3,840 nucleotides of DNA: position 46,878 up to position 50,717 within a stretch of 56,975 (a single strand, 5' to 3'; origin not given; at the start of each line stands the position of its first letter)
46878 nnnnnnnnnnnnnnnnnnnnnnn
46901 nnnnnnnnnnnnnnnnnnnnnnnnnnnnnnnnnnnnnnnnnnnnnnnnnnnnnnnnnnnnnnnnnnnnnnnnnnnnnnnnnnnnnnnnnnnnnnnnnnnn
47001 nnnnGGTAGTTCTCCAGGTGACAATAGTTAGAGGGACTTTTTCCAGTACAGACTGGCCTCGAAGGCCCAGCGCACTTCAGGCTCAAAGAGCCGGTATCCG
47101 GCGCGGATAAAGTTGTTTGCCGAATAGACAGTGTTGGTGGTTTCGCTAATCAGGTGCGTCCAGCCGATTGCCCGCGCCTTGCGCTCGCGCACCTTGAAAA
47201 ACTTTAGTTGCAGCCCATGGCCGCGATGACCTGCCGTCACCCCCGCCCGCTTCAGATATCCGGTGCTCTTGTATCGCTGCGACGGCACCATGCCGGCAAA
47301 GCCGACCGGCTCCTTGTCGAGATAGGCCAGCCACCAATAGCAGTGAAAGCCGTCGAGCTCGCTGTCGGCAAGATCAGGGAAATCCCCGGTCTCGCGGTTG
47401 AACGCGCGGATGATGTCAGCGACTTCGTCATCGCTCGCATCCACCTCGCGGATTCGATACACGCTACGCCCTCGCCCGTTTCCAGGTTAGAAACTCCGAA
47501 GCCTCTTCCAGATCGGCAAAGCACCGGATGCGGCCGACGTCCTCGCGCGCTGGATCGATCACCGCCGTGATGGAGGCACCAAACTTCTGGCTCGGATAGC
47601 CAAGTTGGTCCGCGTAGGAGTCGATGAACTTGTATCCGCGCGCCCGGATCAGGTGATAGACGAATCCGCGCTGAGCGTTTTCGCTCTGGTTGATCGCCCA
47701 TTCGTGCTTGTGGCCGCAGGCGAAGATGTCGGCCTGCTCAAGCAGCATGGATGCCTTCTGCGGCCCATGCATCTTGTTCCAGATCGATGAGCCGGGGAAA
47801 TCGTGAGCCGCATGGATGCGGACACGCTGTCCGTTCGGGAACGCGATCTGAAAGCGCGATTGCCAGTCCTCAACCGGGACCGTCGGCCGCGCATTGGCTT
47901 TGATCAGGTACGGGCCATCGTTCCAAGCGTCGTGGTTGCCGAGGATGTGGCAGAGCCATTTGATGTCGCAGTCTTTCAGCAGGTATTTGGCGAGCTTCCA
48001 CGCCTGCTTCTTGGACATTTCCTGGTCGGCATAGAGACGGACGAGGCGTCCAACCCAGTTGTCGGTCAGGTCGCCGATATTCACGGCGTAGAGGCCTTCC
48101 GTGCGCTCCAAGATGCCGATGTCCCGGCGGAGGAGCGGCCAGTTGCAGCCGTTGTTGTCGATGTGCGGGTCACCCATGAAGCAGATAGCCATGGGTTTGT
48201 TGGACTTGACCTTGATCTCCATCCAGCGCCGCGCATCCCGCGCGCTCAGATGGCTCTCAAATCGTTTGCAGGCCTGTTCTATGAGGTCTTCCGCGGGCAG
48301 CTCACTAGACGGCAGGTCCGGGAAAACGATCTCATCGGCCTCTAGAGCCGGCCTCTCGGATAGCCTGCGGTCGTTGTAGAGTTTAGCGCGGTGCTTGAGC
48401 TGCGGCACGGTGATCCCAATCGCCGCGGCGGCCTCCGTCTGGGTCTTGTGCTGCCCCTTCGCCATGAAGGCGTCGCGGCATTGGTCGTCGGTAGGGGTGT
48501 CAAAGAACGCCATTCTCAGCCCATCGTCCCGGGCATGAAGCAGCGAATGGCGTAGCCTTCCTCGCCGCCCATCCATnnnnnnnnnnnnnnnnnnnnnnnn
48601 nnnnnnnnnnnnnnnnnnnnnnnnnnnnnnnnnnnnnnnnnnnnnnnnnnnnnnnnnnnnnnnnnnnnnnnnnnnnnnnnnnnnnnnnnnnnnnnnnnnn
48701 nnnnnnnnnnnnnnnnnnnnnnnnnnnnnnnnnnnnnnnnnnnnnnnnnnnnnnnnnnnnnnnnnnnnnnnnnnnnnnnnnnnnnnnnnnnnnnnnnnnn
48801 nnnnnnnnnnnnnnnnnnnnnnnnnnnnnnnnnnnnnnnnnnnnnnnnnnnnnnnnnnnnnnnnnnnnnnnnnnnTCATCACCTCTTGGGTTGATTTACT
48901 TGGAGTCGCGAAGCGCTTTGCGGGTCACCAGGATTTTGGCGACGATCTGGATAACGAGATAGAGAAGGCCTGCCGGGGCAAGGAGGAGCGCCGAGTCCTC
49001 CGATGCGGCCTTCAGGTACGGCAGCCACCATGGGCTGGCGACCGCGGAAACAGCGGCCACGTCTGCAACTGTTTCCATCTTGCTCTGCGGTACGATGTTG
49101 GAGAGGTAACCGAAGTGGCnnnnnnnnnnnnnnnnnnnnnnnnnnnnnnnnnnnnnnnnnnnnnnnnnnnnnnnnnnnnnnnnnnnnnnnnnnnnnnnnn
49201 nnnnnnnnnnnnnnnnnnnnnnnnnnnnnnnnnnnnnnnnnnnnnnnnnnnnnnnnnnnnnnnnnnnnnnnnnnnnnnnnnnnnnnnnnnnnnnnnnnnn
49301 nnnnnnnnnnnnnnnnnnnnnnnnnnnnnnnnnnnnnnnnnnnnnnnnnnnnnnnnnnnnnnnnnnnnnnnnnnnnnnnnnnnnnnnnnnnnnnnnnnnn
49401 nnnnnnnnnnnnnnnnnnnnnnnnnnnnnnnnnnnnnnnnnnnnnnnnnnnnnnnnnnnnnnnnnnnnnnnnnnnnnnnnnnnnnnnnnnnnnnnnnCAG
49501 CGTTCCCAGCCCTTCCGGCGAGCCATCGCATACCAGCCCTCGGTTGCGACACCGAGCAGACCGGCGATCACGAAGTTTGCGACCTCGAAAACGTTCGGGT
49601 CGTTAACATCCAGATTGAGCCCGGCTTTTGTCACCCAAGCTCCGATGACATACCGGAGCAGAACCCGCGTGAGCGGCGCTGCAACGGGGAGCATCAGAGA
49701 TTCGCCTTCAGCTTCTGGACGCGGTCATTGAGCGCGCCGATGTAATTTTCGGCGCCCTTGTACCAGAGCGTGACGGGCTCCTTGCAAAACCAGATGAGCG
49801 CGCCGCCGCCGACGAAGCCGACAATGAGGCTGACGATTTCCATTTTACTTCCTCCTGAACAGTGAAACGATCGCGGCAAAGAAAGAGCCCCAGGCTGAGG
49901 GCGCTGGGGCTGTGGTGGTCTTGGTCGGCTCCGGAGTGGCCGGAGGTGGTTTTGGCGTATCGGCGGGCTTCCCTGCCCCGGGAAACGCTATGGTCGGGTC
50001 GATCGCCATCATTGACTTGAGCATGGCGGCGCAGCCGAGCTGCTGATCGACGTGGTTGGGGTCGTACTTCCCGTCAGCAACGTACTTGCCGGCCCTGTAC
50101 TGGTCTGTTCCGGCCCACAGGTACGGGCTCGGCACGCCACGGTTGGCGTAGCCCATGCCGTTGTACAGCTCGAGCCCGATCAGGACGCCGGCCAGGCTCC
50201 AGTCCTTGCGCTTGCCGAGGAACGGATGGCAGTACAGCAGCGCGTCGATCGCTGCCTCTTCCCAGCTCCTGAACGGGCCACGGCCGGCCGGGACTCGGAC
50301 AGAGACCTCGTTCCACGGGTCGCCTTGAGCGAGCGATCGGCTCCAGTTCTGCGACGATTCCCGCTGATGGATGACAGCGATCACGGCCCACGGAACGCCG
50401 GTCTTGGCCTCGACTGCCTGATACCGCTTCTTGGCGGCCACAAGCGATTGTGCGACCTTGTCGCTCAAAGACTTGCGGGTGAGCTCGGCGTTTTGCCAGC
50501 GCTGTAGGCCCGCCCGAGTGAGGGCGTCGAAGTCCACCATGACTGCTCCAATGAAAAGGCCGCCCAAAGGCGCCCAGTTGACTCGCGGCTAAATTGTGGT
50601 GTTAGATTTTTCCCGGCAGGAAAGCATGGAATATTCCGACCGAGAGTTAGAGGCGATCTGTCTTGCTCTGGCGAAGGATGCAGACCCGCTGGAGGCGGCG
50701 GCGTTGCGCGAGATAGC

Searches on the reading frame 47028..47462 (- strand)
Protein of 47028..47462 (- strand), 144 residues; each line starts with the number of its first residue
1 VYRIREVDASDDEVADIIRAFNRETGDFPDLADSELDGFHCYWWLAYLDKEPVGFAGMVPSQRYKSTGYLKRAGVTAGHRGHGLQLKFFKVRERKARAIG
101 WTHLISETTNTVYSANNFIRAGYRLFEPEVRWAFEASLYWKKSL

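Call 17: search_protein_families(library=phrogs, proteins=[window:47028-47462:-], max_evalue=0.001)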
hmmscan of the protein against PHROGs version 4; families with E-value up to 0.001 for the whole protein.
window:47028-47462:- (144 aa): 0 families

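Call 18: search_protein_families(library=pfam, proteins=[window:47028-47462:-], max_evalue=0.01)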
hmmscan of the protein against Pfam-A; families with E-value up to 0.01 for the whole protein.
window:47028-47462:- (144 aa): 2 families
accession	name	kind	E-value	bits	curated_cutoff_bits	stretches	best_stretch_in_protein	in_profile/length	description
PF00583.31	Acetyltransf_1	-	2e-06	28.5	20.7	1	23-123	16-116/116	Acetyltransferase (GNAT) family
PF13508.13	Acetyltransf_7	-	0.0026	18.5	27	1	41-90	3-51/84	Acetyltransferase (GNAT) domain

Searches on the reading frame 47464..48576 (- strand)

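Call 17: search_protein_families(library=phrogs, proteins=[window:47464-48576:-], max_evalue=0.001)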
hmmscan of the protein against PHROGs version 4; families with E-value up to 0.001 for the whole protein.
window:47464-48576:- (370 aa): 1 family
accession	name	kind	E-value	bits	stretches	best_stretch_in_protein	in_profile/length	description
phrog_7339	-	DNA, RNA and nucleotide metabolism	2.8e-39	136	1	115-367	16-263/263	DNA repair exonuclease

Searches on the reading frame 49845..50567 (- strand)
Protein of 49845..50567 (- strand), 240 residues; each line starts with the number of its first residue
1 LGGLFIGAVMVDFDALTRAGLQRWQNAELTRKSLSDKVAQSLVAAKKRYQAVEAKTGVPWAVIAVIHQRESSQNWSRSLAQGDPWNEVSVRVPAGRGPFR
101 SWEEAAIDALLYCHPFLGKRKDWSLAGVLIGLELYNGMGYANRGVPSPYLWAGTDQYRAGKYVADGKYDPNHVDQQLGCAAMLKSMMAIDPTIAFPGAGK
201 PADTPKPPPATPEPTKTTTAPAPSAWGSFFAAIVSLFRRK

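Call 17: search_protein_families(library=phrogs, proteins=[window:49845-50567:-], max_evalue=0.001)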
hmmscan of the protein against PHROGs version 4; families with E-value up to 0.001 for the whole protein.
window:49845-50567:- (240 aa): 0 families

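Call 18: search_protein_families(library=pfam, proteins=[window:49845-50567:-], max_evalue=0.01)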
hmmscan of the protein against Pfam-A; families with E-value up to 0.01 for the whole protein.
window:49845-50567:- (240 aa): 0 families

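Call 83: search_solved_structures(query=window:49845-50567:-, max_evalue=10, show_alignments=2)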
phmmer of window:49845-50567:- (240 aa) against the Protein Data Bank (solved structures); distinct sequences matched with E-value up to 10: 2.
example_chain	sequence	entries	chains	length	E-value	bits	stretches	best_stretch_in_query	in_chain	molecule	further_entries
2drh_A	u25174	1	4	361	0.36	13.3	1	117-161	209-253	361aa long hypothetical D-aminopeptidase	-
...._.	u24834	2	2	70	1.7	11.1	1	92-117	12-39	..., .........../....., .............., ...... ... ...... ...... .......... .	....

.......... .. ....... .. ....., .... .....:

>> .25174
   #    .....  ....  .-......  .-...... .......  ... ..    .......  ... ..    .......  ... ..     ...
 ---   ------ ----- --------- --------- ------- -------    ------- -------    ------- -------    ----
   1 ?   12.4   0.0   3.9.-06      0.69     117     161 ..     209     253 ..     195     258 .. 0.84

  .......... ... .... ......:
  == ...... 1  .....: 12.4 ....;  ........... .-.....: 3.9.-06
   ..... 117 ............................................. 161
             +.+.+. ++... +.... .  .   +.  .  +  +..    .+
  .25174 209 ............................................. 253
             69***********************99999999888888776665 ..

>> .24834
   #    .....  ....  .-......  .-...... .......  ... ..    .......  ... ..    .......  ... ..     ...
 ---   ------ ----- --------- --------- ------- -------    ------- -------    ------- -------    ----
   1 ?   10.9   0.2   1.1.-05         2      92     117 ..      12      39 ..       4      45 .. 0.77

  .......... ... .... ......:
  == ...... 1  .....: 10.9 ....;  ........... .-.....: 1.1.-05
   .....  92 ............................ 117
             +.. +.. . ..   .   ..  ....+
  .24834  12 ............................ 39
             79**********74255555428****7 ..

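Call 84: search_dna_similar(query=window:49845-50567:-, collection=phages, mode=protein, max_rows=15, max_evalue=0.001)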
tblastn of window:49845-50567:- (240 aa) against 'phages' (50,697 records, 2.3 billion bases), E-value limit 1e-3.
Records with a match: 1; places in all: 1; records where one place covers at least 80% of the query: 0.
Best place of each record, by identity: <60% 1.
By first word of the organism name: Bradyrhizobium 1.
By host as written in the record: Bradyrhizobium japonicum S10J 1.
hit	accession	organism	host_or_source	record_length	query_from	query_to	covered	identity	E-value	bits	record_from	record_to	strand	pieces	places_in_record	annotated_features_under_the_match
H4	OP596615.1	Bradyrhizobium phage ppBjS10J-1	Bradyrhizobium japonicum S10J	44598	10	195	78%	57.7%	7e-67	229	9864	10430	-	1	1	peptidoglycan-binding protein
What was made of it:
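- On Holin / lysis cassette (for the TM micro-ORFs): A peptidoglycan-binding-protein homologue lies at 49845-50567 instead (call 84).
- The 240-aa ORF at 49845-50567 is 58% identical to a Bradyrhizobium phage 'peptidoglycan-binding protein' (call 84).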
